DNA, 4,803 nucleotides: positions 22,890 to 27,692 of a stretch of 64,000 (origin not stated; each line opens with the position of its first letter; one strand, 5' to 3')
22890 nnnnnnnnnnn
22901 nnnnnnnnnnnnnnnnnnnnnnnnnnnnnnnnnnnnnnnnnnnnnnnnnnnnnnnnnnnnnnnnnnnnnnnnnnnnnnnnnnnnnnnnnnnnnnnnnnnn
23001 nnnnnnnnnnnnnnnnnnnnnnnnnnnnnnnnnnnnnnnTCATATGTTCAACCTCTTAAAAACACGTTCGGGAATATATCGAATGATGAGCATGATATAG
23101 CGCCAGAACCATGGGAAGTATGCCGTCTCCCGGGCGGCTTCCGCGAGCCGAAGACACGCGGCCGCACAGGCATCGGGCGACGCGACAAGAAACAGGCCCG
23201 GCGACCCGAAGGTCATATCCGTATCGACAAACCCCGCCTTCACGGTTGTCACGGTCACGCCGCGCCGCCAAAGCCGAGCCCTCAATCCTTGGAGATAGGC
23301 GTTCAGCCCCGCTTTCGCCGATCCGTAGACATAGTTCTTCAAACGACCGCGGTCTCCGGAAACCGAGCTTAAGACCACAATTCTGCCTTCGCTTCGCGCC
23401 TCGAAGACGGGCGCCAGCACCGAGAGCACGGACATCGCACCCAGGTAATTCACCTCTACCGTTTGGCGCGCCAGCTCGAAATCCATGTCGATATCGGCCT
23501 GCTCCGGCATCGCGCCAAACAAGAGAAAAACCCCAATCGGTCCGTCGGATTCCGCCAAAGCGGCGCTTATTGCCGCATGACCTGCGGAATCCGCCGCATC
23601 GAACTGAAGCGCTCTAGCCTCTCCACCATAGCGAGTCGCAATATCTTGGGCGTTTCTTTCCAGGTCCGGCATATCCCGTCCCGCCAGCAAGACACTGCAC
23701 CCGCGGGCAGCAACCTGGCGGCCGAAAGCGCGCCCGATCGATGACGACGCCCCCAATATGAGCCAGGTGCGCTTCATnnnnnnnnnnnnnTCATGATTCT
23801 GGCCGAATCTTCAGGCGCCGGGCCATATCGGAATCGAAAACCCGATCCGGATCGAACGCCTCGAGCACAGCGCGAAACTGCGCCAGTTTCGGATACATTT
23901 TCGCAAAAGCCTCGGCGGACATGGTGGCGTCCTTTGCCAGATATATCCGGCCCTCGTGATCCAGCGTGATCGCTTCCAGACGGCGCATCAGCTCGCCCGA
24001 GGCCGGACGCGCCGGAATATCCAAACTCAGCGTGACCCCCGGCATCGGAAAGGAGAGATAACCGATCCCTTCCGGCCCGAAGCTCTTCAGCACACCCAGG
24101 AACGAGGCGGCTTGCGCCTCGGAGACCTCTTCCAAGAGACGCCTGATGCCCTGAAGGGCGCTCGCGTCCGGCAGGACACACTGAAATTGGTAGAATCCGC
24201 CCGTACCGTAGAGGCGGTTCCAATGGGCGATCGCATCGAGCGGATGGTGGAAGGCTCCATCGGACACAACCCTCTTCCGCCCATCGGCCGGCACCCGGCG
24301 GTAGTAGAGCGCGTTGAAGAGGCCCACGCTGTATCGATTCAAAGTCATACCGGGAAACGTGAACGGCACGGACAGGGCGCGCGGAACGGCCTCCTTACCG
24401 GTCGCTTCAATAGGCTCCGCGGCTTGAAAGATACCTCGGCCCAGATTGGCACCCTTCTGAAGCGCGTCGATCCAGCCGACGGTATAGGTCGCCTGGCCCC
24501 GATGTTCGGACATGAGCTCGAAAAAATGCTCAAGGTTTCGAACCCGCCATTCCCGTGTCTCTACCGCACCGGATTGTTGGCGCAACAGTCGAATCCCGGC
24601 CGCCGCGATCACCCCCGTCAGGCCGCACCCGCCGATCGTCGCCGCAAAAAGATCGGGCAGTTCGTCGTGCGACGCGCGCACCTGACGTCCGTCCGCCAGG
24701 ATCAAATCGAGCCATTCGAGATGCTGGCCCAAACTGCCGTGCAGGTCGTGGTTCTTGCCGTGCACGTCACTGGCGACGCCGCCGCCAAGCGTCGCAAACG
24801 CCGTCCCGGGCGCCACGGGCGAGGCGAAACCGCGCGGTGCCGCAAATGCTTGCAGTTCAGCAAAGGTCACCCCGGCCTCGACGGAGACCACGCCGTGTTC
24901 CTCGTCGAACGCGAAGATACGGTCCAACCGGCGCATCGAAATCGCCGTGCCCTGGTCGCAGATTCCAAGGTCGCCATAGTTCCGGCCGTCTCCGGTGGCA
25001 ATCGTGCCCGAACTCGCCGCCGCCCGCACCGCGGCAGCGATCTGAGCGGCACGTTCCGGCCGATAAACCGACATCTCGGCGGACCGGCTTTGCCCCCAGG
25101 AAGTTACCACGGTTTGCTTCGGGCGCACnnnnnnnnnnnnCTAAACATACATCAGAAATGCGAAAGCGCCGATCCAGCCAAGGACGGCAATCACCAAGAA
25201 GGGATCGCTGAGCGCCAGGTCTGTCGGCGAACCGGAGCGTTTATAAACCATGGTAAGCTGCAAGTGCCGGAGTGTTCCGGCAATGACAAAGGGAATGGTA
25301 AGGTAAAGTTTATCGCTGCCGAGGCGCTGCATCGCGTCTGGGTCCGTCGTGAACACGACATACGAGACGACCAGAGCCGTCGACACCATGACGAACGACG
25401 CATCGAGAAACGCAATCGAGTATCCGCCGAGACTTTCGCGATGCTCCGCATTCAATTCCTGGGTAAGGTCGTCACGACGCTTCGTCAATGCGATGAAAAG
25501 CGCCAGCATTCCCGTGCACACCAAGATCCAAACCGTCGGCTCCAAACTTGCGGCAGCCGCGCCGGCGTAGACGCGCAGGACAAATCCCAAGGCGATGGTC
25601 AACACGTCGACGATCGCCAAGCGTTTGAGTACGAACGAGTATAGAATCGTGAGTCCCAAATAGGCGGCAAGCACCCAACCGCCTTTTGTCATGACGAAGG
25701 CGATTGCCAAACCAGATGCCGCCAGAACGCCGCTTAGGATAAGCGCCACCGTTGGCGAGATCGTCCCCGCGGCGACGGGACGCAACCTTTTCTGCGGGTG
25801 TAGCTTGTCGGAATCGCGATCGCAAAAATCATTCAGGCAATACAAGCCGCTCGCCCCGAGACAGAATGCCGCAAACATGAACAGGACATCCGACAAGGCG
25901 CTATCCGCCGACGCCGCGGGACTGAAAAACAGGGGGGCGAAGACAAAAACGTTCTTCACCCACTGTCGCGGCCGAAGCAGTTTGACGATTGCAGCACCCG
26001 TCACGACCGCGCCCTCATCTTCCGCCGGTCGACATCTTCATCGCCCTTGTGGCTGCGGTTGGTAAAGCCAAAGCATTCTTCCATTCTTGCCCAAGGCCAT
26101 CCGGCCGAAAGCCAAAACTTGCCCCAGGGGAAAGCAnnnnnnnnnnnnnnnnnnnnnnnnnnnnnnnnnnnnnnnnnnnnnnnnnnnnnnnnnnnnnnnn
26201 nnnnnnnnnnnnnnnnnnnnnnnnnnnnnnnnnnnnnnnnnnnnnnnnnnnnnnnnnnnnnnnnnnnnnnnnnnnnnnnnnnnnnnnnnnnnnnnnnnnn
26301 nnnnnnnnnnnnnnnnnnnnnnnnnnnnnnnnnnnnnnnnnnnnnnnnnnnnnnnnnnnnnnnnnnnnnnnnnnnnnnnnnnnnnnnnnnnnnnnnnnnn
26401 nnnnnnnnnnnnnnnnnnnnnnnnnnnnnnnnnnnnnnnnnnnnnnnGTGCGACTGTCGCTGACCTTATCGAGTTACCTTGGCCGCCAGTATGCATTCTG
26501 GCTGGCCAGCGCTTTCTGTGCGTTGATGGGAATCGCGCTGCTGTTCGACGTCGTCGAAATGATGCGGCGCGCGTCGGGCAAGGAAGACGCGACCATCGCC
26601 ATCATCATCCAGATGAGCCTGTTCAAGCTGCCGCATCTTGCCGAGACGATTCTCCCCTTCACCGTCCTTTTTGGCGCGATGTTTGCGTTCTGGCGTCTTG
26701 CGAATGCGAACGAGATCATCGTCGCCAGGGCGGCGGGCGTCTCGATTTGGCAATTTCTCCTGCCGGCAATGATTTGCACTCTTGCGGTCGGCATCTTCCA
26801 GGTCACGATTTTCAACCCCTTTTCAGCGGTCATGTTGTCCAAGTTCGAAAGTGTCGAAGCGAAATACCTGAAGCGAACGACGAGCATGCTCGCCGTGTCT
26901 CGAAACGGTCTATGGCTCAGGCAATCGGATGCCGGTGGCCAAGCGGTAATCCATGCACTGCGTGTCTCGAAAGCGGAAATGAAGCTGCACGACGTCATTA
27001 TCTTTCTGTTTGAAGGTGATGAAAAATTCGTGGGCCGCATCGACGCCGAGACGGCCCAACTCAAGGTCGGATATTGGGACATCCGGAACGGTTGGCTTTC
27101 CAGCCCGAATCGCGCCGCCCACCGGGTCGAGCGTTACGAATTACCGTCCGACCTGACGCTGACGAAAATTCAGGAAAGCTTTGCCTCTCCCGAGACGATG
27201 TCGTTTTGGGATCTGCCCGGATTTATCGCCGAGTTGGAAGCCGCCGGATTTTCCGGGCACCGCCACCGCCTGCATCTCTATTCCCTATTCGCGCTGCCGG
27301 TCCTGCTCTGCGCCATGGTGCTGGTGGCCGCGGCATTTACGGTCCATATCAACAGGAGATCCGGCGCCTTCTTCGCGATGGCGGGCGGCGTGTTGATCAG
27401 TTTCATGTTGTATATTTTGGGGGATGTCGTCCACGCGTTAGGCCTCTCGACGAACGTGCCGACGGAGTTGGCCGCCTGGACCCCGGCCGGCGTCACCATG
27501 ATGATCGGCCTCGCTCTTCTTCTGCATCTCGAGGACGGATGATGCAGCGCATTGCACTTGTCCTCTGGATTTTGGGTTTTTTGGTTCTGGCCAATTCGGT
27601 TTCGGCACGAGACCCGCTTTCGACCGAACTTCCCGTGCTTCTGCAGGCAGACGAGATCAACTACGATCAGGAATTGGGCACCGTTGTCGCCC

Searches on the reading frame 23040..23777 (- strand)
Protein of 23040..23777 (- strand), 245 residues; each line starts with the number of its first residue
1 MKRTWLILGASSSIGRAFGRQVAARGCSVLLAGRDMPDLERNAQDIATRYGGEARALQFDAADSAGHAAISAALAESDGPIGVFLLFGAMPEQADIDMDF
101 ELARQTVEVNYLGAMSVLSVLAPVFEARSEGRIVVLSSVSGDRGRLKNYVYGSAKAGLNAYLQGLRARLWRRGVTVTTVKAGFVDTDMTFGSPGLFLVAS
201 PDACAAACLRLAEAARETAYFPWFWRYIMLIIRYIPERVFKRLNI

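Call 8: search_protein_families(library=pfam, proteins=[window:23040-23777:-], max_evalue=0.001)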
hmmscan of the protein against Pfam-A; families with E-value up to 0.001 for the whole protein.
window:23040-23777:- (245 aa): 4 families
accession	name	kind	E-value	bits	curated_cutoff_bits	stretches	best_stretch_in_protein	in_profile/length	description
PF00106.31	adh_short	-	4.2e-31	108.4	26.6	1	5-189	3-187/195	short chain dehydrogenase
PF13561.12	adh_short_C2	-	5.5e-25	88.8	27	1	9-193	1-185/236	Enoyl-(Acyl carrier protein) reductase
PF08659.16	KR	-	4.6e-09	36.9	22.6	1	4-184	2-178/180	KR domain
PF01370.27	Epimerase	-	0.00074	19.4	20.9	1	5-139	1-116/240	NAD dependent epimerase/dehydratase family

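Call 68: search_protein_families(library=ncbifam, proteins=[window:23040-23777:-], max_evalue=0.00001)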
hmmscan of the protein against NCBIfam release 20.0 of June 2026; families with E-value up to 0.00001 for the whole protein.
window:23040-23777:- (245 aa): 166 families (the best 25 are shown)
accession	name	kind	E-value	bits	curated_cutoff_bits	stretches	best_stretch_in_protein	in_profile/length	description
NF005489.0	PRK07102.1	equivalog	3.3e-75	252.8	267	1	4-245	3-243/243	SDR family oxidoreductase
NF053786.1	DcplherypntRedDprE2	equivalog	3e-49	167.9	250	1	3-245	9-252/252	decaprenylphospho-beta-D-erythro-pentofuranosid-2-ulose 2-reductase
NF004110.0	PRK05599.1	equivalog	7.3e-32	110.8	362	1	5-243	3-244/246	SDR family oxidoreductase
NF006099.0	PRK08251.1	equivalog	3e-31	108.5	253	1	2-243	4-249/250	SDR family oxidoreductase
NF005437.0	PRK07024.1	equivalog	1.5e-26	93.4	266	1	5-243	7-246/259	SDR family oxidoreductase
NF004200.0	PRK05653.1-5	equivalog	6.3e-25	88.1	273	1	1-189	1-191/242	3-oxoacyl-ACP reductase FabG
NF004825.0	PRK06181.1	equivalog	5.2e-24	84.9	215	1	3-188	7-192/268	SDR family oxidoreductase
NF009466.0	PRK12826.1-2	subfamily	1.4e-23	83.6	222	1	2-189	3-192/248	3-oxoacyl-ACP reductase FabG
NF005878.0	PRK07825.1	subfamily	1.5e-23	83.5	287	1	6-243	13-248/278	short chain dehydrogenase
NF006118.0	PRK08264.1-4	subfamily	6.6e-23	81.5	279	1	4-219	7-214/244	SDR family oxidoreductase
NF004778.0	PRK06124.1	equivalog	2.2e-22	79.7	303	1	3-187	12-196/256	SDR family oxidoreductase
NF005559.1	PRK07231.1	subfamily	2.3e-21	76.4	215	1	3-189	5-191/249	glucose 1-dehydrogenase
NF005854.0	PRK07775.1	equivalog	3.1e-21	75.9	260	1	2-190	10-198/274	SDR family oxidoreductase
NF005495.0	PRK07109.1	subfamily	3.9e-21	75.7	264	1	3-187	9-195/334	SDR family oxidoreductase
NF004198.0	PRK05653.1-3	equivalog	3.2e-20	72.6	296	1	3-192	8-197/248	3-oxoacyl-ACP reductase FabG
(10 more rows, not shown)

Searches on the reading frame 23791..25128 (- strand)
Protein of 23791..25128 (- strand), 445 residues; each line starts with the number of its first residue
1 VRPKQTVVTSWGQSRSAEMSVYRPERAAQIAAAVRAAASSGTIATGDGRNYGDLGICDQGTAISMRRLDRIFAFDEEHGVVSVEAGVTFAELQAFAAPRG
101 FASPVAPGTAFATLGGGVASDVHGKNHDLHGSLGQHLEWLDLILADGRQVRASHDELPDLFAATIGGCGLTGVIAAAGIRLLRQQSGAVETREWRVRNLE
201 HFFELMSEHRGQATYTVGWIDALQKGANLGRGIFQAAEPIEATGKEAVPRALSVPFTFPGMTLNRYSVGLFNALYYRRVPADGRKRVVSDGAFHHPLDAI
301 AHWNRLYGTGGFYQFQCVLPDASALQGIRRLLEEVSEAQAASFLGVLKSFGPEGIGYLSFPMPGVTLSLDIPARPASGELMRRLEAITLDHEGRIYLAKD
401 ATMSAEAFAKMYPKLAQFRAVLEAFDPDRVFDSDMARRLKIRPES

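Call 8: search_protein_families(library=pfam, proteins=[window:23791-25128:-], max_evalue=0.001)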
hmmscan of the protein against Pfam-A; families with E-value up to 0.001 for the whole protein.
window:23791-25128:- (445 aa): 2 families
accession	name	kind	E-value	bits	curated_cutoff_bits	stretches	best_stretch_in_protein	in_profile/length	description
PF01565.28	FAD_binding_4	-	3.6e-25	88.7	26.4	1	21-152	4-138/139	FAD binding domain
PF04030.19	ALO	-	8.9e-09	35.8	23.1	1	377-438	196-257/258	D-arabinono-1,4-lactone oxidase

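Call 68: search_protein_families(library=ncbifam, proteins=[window:23791-25128:-], max_evalue=0.00001)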
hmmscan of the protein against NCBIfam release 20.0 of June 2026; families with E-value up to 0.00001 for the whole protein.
window:23791-25128:- (445 aa): 9 families
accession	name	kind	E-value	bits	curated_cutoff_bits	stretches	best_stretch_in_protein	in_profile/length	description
NF053785.1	DcplphribOxDprE1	equivalog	3.5e-119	398.9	500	1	6-440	3-448/449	decaprenylphosphoryl-beta-D-ribose oxidase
TIGR01679.1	bact_FAD_ox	subfamily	4.9e-21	75.1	292.25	1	15-221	9-213/419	FAD-linked oxidoreductase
TIGR01678.1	FAD_lactone_ox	subfamily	9.1e-18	64.4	396.8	1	10-184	6-181/438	sugar 1,4-lactone oxidase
TIGR01677.1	pln_FAD_oxido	subfamily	2.3e-09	36.3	383.1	0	24-138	40-162/560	FAD-dependent oxidoreductase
TIGR00387.1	glcD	equivalog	1e-07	31.2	567.9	1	42-183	24-172/413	glycolate oxidase subunit GlcD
NF041227.1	BagG_FevA2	exception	2.1e-07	30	850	1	27-182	55-208/455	bagremycin/ferroverdin biosynthesis FAD-dependent oxygenase BagG/FevA2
NF008439.0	PRK11282.1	equivalog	2.3e-07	30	284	0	27-147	8-131/358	glycolate oxidase subunit GlcE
NF049975.1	2HglutDHaseYdiJ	equivalog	8.2e-07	27.2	1350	1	66-155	105-195/1018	D-2-hydroxyglutarate dehydrogenase YdiJ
NF041226.1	BagK_FevA1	equivalog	2.3e-06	26.3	800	1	26-181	49-203/453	bagremycin/ferroverdin biosynthesis FAD-dependent oxygenase BagK/FevA1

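Call 70: search_solved_structures(query=window:23791-25128:-, max_evalue=1e-10)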
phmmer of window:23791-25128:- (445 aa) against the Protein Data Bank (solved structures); distinct sequences matched with E-value up to 1e-10: 9.
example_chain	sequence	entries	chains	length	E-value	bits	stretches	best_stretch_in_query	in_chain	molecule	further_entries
21gq_A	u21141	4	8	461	1.3e-77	264.5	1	6-441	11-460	Decaprenylphosphoryl-beta-D-ribose oxidase | Oxidoreductase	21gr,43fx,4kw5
6hfv_A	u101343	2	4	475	1.4e-77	264.4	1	6-441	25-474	Decaprenylphosphoryl-beta-D-ribose oxidase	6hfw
5oep_A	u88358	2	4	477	1.4e-77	264.4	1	6-441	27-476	Decaprenylphosphoryl-beta-D-ribose oxidase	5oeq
4p8c_A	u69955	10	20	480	1.5e-77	264.3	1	6-441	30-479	Probable decaprenylphosphoryl-beta-D-ribose oxidase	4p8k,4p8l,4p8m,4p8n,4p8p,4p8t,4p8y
4fdn_A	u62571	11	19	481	1.5e-77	264.3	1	6-441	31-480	oxidoreductase DprE1 | Probable decaprenylphosphoryl-beta-D-ribose oxidase | decaprenylphosphoryl-beta-D-ribose oxidase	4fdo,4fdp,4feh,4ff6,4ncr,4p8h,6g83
5oel_A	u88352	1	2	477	6.4e-77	262.2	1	6-441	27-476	Decaprenylphosphoryl-beta-D-ribose oxidase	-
21gt_B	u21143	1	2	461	9.7e-77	261.6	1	6-441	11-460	Decaprenylphosphoryl-beta-D-ribose oxidase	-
4aut_A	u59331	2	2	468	7e-74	252.2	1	9-441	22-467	DECAPRENYL-PHOSPHORYL-BETA-D-RIBOFURANOSE-2-OXIDOREDUCTASE | DprE1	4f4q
4g3t_A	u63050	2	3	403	4.5e-68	233.1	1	51-441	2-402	oxidoreductase DprE1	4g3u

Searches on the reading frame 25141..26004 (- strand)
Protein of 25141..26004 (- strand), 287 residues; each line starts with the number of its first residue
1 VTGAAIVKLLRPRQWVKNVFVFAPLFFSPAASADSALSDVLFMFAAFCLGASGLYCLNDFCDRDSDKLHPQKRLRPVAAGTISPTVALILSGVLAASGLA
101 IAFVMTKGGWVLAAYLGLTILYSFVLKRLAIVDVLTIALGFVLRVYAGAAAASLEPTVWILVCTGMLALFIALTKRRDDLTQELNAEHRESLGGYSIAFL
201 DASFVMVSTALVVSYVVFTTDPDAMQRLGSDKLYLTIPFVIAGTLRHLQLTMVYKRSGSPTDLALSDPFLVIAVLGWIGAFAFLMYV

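Call 8: search_protein_families(library=pfam, proteins=[window:25141-26004:-], max_evalue=0.001)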
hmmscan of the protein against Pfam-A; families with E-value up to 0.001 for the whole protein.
window:25141-26004:- (287 aa): 1 family
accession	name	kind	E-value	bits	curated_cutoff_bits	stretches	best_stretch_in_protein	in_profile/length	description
PF01040.23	UbiA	-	3e-21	76.3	34.2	1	30-181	12-171/250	UbiA prenyltransferase family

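Call 68: search_protein_families(library=ncbifam, proteins=[window:25141-26004:-], max_evalue=0.00001)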
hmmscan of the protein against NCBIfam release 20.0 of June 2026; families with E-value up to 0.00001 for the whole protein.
window:25141-26004:- (287 aa): 15 families
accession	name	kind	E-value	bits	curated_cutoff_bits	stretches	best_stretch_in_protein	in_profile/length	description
NF008977.0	PRK12324.1-2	equivalog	5.7e-68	229.5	234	1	7-286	6-288/297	decaprenyl-phosphate phosphoribosyltransferase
NF008978.0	PRK12324.1-4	equivalog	5.4e-60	203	207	1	4-286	33-320/322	decaprenyl-phosphate phosphoribosyltransferase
NF006088.0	PRK08238.1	equivalog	6.4e-49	166.9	351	1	5-220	194-414/482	UbiA family prenyltransferase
NF008976.0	PRK12324.1-1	equivalog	6e-47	160.5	474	1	4-282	19-300/306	decaprenyl-phosphate phosphoribosyltransferase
TIGR01474.1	ubiA_proteo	equivalog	4.4e-12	46.1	275.45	1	6-167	4-172/282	4-hydroxybenzoate octaprenyltransferase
TIGR01473.1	cyoE_ctaB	equivalog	5.2e-12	46.1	210.3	1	6-161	3-163/281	heme o synthase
NF009523.0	PRK12884.1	equivalog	2.4e-11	43.4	269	1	5-174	6-170/279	prenyltransferase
NF045897.1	SCO3242_trans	equivalog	3.4e-11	43.3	260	1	34-152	28-144/287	SCO3242 family prenyltransferase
NF009521.0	PRK12882.1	equivalog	2e-08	33.8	296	1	2-236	4-235/280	geranylgeranylglycerol-phosphate geranylgeranyltransferase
NF009522.0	PRK12883.1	equivalog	8.1e-08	32.1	353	1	39-170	38-169/279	geranylgeranylglycerol-phosphate geranylgeranyltransferase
NF035940.1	prenyl_rel_EboC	equivalog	2.3e-07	30.5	250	1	32-148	34-148/292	UbiA-like protein EboC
TIGR01476.1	chlor_syn_BchG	subfamily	4.1e-07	29.7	212.3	1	7-153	4-157/283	(bacterio)chlorophyll synthase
NF003349.0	PRK04375.1-2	equivalog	5.7e-07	29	246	1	33-134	54-158/318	heme o synthase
NF005742.0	PRK07566.1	equivalog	5.8e-07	28.9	313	1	4-141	29-171/315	chlorophyll synthase ChlG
NF009516.0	PRK12875.1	equivalog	7.9e-07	28.4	205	1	7-164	21-184/292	prenyltransferase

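Call 69: search_solved_structures(query=window:25141-26004:-, max_evalue=0.001)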
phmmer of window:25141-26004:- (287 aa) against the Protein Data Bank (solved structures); distinct sequences matched with E-value up to 0.001: 2.
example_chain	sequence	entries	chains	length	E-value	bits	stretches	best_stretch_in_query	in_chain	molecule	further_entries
8j8j_D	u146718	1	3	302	2.6e-35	125.8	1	4-280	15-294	Decaprenyl-phosphate phosphoribosyltransferase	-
8j8k_A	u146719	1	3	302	2.5e-25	93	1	4-280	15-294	Decaprenyl-phosphate phosphoribosyltransferase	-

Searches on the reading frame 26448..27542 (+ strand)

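Call 9: search_protein_families(library=pfam, proteins=[window:26448-27542:+], max_evalue=0.001)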
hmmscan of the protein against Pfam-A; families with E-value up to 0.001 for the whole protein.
window:26448-27542:+ (364 aa): 1 family
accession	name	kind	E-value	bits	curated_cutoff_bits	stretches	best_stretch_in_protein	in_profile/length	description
PF03739.19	LptF_LptG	-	1.3e-65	222.2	27.9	1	10-359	2-352/353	Lipopolysaccharide export system permease LptF/LptG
